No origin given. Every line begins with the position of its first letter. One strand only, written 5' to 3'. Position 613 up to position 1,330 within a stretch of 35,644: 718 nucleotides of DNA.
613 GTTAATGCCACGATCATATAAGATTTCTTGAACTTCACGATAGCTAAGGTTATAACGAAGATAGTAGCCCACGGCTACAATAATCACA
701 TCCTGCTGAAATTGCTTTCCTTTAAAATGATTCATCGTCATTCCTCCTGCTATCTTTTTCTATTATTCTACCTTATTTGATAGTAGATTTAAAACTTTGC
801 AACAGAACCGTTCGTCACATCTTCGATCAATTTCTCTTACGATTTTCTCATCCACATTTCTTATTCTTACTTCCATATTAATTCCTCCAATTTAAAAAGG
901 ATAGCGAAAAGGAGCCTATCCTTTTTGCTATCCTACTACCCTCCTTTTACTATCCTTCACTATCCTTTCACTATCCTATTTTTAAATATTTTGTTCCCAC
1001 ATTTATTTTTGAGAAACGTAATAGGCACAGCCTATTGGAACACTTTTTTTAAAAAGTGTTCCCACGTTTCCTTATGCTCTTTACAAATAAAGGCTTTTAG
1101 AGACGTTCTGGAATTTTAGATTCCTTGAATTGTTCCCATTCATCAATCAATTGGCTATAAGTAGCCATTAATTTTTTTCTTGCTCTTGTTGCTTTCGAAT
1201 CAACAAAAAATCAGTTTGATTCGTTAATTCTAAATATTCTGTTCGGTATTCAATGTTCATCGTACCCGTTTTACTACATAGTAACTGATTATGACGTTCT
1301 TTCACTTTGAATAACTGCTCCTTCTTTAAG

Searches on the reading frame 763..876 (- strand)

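Call 3: search_protein_families(library=pfam, proteins=[window:763-876:-], max_evalue=1)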
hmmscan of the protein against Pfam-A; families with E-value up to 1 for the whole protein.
window:763-876:- (37 aa): 0 families

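Call 7: search_protein_families(library=ncbifam, proteins=[window:763-876:-], max_evalue=1)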
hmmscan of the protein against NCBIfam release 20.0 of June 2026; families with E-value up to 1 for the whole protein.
window:763-876:- (37 aa): 0 families

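Call 8: search_protein_families(library=padloc, proteins=[window:763-876:-], max_evalue=1)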
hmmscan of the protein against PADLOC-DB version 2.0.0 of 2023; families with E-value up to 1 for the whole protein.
window:763-876:- (37 aa): 0 families

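Call 9: search_protein_families(library=phrogs, proteins=[window:763-876:-], max_evalue=1)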
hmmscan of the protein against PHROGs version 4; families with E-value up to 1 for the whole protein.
window:763-876:- (37 aa): 2 families
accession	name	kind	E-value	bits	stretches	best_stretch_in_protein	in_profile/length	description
phrog_21097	-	unknown function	0.064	13.5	1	9-36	198-225/314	-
phrog_37971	-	unknown function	0.12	13.1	1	2-33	32-63/128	-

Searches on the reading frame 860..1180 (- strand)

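Call 84: search_protein_families(library=pfam, proteins=[L014:6193-7050:-], max_evalue=0.1)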
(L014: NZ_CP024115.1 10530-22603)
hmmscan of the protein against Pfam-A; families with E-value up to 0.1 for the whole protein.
L014:6193-7050:- (285 aa): 0 families
